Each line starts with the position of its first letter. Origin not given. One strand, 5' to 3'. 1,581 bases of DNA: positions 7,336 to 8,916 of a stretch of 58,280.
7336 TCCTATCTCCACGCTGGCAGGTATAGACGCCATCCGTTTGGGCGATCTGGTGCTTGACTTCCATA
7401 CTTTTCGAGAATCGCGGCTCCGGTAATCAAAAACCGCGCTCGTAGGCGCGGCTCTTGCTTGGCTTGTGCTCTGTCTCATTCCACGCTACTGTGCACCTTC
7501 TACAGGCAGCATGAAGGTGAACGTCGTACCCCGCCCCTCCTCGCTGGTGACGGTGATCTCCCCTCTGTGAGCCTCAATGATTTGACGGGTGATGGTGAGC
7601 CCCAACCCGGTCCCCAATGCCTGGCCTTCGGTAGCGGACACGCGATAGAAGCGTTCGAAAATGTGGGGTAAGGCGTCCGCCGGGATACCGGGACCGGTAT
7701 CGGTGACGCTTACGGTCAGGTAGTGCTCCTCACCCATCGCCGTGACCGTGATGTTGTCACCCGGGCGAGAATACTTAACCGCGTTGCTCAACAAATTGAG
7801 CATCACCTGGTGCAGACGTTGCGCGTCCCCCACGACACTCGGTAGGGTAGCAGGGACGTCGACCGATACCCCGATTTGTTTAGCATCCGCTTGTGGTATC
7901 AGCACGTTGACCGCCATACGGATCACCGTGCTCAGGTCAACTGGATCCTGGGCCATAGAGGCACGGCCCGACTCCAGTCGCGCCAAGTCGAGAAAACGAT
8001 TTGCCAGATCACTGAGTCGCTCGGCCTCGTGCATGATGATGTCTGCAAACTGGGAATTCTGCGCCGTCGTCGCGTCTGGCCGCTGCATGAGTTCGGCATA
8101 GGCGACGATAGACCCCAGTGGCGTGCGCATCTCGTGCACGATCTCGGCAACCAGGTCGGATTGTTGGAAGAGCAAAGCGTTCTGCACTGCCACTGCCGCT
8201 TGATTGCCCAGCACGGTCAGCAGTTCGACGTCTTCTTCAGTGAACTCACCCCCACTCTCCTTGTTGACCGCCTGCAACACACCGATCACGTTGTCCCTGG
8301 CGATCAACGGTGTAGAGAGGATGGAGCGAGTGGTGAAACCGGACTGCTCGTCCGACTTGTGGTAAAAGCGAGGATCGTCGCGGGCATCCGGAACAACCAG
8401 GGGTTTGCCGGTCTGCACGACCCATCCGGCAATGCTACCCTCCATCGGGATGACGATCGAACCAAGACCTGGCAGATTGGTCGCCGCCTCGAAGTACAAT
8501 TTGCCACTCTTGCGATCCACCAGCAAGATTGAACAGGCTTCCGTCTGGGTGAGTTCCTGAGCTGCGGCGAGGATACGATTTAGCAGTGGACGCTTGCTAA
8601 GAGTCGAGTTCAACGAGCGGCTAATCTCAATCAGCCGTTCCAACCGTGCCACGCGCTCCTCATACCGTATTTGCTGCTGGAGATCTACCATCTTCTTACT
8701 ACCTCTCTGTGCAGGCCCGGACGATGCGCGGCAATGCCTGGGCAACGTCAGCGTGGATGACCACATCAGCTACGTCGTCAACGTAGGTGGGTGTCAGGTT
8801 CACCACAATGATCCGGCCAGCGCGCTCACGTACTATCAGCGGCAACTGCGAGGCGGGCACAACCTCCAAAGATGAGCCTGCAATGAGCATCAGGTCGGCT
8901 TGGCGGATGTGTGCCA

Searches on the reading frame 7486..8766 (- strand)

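Call 86: search_protein_families(library=pfam, proteins=[window:7486-8766:-], max_evalue=0.00001)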
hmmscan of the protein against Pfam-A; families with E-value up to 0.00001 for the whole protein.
window:7486-8766:- (426 aa): 5 families
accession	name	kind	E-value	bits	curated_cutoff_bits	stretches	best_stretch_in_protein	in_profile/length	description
PF02518.31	HATPase_c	-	3.3e-34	118.1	26.4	1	313-423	1-110/111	Histidine kinase-, DNA gyrase B-, and HSP90-like ATPase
PF01590.32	GAF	-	3.9e-24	86.1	22.4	1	61-194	5-133/133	GAF domain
PF13185.12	GAF_2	-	2.7e-22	79.9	28.6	1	61-195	7-136/136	GAF domain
PF00512.31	HisKA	-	5.1e-17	62.1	26.9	1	202-267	2-66/66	His Kinase A (phospho-acceptor) domain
PF13492.12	GAF_3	-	1.8e-15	57.9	27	1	61-196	5-129/129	GAF domain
